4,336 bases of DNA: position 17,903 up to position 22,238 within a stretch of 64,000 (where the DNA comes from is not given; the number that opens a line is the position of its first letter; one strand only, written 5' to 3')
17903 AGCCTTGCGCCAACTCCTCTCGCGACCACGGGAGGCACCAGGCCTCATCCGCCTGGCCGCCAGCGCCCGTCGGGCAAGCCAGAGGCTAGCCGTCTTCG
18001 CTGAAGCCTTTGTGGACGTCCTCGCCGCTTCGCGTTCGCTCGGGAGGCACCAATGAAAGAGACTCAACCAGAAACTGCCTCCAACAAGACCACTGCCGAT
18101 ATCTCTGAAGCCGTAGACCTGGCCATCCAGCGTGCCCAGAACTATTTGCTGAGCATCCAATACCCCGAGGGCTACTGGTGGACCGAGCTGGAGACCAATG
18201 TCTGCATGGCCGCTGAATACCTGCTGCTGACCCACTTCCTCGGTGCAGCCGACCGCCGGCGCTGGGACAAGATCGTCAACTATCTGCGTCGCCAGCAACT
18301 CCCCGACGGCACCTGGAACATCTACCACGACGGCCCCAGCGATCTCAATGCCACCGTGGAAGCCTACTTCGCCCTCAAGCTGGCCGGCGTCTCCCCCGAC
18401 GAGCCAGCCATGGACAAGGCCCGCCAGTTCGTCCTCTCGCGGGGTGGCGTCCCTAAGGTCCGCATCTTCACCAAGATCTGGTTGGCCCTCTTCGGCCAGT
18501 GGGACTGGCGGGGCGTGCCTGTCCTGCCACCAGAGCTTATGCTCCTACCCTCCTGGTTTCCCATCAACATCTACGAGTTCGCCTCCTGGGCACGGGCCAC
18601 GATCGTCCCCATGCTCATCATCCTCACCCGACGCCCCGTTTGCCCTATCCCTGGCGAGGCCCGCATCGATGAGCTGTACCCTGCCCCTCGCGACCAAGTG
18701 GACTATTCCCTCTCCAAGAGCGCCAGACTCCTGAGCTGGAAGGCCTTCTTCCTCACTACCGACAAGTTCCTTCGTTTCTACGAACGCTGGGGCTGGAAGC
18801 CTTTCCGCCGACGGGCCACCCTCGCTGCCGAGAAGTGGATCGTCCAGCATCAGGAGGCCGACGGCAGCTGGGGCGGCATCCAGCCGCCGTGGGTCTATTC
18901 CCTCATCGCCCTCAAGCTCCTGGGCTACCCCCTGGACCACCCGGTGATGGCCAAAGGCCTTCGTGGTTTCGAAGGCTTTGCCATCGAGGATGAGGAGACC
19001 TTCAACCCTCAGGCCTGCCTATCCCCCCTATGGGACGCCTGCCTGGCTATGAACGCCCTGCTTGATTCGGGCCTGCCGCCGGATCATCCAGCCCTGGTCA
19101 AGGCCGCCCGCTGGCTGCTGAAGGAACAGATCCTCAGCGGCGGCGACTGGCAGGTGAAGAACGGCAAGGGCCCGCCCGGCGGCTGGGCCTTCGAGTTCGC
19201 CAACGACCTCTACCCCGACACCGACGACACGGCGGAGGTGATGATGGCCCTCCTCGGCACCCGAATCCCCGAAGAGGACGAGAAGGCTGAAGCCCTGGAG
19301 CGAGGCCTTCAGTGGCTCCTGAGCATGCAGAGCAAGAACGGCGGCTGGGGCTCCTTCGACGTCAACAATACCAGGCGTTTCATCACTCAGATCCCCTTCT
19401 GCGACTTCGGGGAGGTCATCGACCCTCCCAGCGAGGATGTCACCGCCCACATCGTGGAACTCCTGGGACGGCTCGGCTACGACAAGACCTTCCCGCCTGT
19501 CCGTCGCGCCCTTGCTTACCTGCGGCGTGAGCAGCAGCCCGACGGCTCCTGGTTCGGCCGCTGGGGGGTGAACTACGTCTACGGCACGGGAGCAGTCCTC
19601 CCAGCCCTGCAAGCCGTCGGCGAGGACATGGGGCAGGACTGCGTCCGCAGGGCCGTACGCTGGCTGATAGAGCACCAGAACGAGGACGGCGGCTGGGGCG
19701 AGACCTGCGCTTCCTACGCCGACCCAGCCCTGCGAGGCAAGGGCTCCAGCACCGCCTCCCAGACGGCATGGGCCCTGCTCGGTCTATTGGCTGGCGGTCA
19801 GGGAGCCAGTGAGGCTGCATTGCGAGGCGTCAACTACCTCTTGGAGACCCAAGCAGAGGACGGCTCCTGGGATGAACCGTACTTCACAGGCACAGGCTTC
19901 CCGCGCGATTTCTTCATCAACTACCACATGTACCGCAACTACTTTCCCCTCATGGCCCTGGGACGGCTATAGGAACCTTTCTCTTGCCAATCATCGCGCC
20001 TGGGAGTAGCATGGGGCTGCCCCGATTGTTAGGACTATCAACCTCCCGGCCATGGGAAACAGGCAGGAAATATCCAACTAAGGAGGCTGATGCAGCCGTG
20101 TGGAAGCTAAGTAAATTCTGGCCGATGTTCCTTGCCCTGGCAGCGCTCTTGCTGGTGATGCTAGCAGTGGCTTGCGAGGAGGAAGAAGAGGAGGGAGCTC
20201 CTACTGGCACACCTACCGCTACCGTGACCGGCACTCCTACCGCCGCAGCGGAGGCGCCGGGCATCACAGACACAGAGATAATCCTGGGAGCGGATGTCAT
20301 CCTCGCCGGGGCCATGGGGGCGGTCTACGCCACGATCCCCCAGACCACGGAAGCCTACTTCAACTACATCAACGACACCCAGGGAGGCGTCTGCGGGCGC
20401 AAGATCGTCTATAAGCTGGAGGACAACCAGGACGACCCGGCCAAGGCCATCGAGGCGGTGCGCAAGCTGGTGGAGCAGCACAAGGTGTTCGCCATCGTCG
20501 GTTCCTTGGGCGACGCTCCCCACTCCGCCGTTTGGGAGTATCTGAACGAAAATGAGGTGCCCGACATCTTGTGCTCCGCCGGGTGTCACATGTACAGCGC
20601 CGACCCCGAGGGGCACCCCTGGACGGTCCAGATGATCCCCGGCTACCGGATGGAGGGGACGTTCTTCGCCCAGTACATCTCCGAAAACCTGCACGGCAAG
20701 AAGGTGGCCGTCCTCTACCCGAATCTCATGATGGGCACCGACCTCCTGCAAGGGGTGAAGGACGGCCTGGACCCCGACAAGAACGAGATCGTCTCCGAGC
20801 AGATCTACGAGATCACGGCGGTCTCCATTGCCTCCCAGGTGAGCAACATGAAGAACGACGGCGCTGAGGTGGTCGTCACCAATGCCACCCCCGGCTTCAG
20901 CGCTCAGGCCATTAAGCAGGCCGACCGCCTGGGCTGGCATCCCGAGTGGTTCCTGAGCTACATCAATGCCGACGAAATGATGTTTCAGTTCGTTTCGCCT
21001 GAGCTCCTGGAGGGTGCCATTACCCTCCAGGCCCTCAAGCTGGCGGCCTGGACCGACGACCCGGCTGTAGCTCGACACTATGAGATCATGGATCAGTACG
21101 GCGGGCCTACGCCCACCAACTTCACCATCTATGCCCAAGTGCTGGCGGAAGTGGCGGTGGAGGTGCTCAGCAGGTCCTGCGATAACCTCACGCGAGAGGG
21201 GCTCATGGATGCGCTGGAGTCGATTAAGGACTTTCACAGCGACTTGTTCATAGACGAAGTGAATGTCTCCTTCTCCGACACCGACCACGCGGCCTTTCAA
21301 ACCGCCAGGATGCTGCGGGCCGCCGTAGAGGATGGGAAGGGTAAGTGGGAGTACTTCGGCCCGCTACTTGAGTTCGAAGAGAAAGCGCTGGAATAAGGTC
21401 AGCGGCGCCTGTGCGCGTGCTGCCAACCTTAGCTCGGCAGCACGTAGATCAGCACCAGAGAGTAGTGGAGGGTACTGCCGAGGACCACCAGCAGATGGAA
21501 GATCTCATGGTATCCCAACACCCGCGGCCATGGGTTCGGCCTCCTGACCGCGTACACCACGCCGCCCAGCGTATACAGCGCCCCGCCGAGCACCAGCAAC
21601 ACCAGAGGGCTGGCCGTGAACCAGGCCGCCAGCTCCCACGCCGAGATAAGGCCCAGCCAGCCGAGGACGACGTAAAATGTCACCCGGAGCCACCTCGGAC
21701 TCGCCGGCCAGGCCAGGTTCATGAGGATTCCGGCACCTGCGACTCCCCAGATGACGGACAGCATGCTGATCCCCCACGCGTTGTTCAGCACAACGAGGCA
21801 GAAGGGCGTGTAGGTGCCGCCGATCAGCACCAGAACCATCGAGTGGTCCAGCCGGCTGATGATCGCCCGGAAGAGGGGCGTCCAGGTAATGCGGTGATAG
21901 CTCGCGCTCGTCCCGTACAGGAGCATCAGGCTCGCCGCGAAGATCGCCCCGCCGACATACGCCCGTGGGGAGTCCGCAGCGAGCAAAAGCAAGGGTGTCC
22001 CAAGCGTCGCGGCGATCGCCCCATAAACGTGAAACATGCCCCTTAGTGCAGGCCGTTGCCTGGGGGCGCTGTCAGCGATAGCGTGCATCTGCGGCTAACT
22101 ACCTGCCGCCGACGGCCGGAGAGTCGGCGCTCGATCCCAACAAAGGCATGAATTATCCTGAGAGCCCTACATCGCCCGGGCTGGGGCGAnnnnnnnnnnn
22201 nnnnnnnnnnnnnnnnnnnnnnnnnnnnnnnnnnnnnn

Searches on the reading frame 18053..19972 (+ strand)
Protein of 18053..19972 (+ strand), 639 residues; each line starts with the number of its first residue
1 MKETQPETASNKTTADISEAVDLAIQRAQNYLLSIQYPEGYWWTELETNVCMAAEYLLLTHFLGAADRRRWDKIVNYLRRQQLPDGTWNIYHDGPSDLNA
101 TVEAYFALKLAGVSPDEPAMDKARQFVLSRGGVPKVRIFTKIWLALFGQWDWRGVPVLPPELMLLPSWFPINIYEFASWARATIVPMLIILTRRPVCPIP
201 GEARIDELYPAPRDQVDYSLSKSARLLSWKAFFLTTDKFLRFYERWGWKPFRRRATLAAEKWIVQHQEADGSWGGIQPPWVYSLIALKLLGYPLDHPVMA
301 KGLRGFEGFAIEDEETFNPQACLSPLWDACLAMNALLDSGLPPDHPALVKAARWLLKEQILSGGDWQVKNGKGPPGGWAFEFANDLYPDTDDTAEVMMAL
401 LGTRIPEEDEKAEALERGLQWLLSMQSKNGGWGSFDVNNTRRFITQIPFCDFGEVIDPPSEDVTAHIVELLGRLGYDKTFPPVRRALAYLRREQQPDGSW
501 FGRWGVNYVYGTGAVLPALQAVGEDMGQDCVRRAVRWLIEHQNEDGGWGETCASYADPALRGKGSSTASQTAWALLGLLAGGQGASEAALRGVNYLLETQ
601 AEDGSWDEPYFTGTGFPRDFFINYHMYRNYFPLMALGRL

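Call 36: search_protein_families(library=pfam, proteins=[window:18053-19972:+], max_evalue=0.000001)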
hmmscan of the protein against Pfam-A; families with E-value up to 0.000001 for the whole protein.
window:18053-19972:+ (639 aa): 5 families
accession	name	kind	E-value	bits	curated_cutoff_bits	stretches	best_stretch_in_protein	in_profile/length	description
PF13243.12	SQHop_cyclase_C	-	1.6e-154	514.1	26.1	1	323-638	1-316/319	Squalene-hopene cyclase C-terminal domain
PF13249.12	SQHop_cyclase_N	-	3.6e-139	463.3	26.2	1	25-314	1-290/291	Squalene-hopene cyclase N-terminal domain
PF09492.16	Pec_lyase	-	3.8e-09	36.7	22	0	408-451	57-99/292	Pectic acid lyase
PF07678.20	TED_complement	-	6.5e-09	35.8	22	0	526-583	111-172/312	A-macroglobulin TED domain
PF00432.27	Prenyltrans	-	2.7e-07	30.7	26.5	0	410-552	47-171/304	Prenyltransferase alpha-alpha toroid domain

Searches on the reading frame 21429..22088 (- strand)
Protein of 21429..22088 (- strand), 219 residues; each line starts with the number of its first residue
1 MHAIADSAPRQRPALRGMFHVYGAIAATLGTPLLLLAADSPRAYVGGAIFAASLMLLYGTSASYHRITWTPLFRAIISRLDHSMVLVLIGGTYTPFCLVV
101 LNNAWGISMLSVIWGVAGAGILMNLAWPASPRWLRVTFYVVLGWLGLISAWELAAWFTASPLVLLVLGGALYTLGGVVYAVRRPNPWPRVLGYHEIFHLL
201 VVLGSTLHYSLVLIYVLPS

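Call 36: search_protein_families(library=pfam, proteins=[window:21429-22088:-], max_evalue=0.000001)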
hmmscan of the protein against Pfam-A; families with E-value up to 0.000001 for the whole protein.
window:21429-22088:- (219 aa): 1 family
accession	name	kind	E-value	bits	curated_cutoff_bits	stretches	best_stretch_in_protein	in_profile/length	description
PF03006.26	HlyIII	-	1e-45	156.6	26.2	1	11-209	4-224/224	Haemolysin-III related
